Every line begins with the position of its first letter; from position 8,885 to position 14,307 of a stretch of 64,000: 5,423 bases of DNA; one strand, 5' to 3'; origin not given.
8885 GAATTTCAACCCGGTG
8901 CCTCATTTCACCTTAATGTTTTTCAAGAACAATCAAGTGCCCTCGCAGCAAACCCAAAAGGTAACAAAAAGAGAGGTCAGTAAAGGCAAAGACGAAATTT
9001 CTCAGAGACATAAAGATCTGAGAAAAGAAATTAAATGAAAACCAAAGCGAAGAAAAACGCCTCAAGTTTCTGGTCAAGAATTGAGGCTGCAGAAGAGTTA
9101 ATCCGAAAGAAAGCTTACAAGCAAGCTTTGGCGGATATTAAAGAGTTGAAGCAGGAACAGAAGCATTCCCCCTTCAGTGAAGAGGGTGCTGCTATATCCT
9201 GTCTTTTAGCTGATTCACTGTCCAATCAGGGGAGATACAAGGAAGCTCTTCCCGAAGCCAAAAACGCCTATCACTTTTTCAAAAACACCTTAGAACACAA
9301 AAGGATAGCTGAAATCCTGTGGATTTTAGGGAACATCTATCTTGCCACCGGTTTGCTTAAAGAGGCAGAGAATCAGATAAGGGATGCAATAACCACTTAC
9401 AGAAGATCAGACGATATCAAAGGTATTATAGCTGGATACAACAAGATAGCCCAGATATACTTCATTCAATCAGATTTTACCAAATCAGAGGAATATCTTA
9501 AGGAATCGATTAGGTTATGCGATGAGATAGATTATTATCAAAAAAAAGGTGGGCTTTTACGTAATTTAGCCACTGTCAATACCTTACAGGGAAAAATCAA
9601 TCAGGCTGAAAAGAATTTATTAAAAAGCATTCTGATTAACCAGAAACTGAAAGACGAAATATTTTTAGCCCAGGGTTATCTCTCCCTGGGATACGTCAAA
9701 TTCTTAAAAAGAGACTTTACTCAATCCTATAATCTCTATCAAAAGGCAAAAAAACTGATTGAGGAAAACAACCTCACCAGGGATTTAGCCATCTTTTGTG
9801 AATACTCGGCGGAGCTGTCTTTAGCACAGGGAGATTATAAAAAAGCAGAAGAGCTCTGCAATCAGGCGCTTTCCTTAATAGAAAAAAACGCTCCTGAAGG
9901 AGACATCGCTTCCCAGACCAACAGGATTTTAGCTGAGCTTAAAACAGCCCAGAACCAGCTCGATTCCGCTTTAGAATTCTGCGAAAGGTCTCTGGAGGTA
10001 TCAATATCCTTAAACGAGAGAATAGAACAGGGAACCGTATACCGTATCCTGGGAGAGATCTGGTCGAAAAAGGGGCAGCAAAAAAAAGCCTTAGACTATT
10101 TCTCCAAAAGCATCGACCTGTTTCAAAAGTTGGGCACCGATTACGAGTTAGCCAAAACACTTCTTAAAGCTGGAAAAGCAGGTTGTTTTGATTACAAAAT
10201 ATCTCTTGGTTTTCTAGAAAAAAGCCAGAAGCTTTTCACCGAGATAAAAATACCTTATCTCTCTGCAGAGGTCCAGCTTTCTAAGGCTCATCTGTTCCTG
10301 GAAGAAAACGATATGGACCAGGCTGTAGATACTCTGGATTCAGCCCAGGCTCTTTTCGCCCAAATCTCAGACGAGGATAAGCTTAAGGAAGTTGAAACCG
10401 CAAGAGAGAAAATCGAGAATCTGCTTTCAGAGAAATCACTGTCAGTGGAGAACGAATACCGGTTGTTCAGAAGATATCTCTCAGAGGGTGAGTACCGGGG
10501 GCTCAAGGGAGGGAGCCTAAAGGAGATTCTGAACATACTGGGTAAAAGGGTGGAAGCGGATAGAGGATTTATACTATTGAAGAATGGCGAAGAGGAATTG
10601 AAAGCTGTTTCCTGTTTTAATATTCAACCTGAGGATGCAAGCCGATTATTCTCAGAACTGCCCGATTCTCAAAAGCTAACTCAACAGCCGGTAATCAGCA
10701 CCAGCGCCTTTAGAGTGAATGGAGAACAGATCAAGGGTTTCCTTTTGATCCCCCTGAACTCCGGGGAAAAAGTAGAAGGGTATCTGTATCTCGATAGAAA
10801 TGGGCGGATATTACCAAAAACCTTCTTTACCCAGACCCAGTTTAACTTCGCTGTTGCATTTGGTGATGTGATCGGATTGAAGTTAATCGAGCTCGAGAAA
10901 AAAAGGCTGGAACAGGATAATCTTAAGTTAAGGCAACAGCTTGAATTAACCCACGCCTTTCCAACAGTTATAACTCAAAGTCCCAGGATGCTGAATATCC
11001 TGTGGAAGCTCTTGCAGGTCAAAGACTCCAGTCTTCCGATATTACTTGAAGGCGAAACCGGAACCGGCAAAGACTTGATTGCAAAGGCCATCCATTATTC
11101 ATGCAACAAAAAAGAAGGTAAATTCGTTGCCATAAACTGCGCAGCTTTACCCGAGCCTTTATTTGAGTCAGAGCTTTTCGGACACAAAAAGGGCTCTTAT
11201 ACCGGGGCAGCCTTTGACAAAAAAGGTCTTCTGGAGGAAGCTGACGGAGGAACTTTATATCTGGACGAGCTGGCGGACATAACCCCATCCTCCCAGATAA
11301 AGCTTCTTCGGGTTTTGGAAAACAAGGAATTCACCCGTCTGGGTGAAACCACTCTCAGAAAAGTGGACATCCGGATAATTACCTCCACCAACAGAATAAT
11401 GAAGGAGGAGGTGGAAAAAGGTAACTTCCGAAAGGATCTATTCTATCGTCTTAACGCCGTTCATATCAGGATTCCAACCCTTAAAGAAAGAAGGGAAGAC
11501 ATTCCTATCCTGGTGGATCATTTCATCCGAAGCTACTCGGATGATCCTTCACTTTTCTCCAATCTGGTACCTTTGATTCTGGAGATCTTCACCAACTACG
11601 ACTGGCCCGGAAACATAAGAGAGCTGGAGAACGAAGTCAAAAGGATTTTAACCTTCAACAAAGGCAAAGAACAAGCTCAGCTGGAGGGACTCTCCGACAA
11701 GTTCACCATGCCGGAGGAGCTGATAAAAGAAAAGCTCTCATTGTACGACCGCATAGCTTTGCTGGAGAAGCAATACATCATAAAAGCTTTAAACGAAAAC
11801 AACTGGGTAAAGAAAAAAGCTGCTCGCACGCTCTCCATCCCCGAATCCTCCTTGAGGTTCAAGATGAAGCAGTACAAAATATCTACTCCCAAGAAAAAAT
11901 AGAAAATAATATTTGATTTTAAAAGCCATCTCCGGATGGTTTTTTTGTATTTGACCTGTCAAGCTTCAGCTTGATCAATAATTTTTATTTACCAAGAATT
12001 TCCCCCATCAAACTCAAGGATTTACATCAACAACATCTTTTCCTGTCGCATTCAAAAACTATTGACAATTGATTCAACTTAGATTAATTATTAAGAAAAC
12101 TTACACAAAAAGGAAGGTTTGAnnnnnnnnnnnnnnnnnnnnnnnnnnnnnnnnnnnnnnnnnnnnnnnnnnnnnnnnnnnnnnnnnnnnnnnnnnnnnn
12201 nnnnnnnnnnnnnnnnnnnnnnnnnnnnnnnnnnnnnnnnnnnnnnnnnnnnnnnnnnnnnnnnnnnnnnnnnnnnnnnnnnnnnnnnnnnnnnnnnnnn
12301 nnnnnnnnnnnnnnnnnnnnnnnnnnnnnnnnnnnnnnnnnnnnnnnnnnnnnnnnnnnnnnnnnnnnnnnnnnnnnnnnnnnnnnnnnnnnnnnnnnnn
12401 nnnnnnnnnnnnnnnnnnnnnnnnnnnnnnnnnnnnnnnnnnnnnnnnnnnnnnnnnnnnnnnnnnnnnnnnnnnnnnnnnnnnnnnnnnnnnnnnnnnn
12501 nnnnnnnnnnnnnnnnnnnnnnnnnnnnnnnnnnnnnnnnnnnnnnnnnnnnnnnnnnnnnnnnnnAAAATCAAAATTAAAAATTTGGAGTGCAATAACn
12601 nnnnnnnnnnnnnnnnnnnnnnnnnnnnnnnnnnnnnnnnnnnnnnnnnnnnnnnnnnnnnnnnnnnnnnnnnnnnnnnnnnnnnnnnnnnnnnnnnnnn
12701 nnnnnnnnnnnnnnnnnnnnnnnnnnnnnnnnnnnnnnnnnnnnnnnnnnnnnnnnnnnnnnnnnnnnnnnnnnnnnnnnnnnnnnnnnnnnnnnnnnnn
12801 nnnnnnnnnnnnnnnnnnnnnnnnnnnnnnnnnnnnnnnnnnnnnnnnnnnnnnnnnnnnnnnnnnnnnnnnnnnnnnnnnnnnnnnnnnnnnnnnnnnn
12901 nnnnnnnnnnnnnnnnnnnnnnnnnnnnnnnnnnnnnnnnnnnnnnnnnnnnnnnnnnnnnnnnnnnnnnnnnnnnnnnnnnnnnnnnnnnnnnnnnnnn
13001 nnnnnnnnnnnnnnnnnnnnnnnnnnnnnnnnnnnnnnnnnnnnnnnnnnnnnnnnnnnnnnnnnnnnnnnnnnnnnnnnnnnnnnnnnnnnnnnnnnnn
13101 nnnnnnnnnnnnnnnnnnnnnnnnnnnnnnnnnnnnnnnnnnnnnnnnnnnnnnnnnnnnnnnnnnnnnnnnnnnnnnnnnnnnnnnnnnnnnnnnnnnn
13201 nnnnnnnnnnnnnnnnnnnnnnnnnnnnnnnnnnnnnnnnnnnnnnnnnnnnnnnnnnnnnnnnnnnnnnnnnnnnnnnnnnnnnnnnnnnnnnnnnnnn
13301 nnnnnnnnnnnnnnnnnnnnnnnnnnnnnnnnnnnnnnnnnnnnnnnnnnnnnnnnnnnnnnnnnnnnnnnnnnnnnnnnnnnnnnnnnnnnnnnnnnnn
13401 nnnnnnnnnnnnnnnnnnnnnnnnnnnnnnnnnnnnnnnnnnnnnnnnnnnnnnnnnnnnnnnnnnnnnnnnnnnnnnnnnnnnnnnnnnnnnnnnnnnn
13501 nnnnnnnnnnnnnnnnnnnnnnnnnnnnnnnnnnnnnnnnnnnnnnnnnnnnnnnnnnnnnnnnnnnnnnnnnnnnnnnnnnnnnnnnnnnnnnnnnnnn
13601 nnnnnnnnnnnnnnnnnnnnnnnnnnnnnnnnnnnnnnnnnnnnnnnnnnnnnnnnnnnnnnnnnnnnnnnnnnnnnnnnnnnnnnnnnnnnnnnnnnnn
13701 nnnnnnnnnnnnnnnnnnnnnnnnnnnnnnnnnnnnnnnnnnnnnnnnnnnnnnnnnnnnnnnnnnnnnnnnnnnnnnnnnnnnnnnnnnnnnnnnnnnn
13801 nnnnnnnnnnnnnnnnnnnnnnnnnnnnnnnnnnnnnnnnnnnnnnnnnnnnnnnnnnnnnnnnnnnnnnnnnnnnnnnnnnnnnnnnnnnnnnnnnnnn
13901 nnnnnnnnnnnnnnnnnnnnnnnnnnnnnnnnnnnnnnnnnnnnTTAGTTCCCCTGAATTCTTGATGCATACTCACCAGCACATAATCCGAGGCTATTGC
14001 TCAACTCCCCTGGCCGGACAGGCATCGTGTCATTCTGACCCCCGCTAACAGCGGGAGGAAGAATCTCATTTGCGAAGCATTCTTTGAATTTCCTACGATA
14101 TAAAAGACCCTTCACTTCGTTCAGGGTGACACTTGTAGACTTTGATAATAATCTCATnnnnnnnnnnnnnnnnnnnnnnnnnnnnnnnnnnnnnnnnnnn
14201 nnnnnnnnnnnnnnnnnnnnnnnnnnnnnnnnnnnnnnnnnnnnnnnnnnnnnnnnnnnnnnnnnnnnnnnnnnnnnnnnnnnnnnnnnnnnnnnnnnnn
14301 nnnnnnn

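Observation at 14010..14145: Dispersed GC-rich palindromic MITE-like element family (copies at 14010-14145, 24652-24812, 29104-29262)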

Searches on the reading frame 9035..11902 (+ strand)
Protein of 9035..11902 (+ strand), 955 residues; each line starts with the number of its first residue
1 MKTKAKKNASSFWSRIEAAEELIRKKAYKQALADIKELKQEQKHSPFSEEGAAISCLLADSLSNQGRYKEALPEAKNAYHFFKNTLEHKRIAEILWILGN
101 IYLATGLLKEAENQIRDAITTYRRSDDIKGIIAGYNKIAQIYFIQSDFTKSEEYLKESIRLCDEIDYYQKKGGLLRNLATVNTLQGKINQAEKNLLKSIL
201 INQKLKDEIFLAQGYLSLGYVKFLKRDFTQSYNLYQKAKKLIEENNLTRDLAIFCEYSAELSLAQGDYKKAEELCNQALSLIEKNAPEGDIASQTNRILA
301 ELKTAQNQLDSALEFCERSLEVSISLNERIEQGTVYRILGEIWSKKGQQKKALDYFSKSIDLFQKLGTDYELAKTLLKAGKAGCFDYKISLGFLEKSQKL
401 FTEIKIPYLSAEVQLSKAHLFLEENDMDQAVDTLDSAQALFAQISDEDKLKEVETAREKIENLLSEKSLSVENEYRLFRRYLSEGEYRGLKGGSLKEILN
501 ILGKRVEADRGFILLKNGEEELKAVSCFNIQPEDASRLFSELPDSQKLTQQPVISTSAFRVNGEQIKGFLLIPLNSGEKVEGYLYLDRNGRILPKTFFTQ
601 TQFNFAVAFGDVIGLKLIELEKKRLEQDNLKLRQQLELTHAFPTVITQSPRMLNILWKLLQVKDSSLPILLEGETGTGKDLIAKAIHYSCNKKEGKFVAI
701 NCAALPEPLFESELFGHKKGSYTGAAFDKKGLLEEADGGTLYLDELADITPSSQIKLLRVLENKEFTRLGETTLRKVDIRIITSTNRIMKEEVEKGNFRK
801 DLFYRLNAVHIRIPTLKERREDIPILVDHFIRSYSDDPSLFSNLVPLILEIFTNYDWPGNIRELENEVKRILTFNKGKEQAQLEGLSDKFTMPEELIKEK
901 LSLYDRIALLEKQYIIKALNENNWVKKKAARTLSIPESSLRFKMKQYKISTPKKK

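Call 12: search_protein_families(library=pfam, proteins=[window:9035-11902:+])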
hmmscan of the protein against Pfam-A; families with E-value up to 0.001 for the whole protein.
window:9035-11902:+ (955 aa): 17 families
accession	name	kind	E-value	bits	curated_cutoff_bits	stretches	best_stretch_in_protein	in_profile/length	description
PF00158.32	Sigma54_activat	-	3.4e-63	212.7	20.2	1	646-811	2-167/168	Sigma-54 interaction domain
PF13424.12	TPR_12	-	1.5e-32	112.1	30.1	3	295-365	5-77/77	Tetratricopeptide repeat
PF17874.7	TPR_MalT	-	1.4e-23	84.1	45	2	54-250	3-199/336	MalT-like TPR region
PF14532.12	Sigma54_activ_2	-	8e-19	68.7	25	1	648-816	3-138/138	Sigma-54 interaction domain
PF25601.1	AAA_lid_14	-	1.3e-16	60.6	27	1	817-890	1-74/87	AAA+ ATPase lid domain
PF00515.34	TPR_1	-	2.3e-16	59.2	27.8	0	263-285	12-34/34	Tetratricopeptide repeat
PF07719.23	TPR_2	-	6.5e-16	57.5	27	0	258-284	7-33/34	Tetratricopeptide repeat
PF13374.12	TPR_10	-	5.3e-15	55.3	27.5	0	98-124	8-34/42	Tetratricopeptide repeat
PF02954.25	HTH_8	-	4.7e-11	42.7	22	1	908-947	3-42/42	Bacterial regulatory protein, Fis family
PF13428.12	TPR_14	-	1.6e-10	41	23.5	0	93-127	2-36/44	Tetratricopeptide repeat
PF13181.12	TPR_8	-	2.5e-10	40.1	25.7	0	135-161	4-30/34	Tetratricopeptide repeat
PF13432.12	TPR_16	-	5.4e-09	36.8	32.7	0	57-115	2-54/65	Tetratricopeptide repeat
PF07728.20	AAA_5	-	5.9e-07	30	22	1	669-791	2-127/139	AAA domain (dynein-related subfamily)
PF14559.12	TPR_19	-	6.7e-06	26.8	25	0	263-318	2-50/68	Tetratricopeptide repeat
PF13176.12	TPR_7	-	1.7e-05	25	27.9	0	259-282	6-29/36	Tetratricopeptide repeat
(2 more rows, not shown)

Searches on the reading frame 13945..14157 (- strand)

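Call 30: search_protein_families(library=pfam, proteins=[window:13945-14157:-], max_evalue=1)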
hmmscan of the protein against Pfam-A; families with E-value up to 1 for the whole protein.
window:13945-14157:- (70 aa): 1 family
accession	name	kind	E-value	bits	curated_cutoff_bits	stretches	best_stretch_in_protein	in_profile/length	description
PF11312.14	Methyltransf_34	-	0.11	12.2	26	1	6-30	12-36/304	Putative SAM-dependent methyltransferase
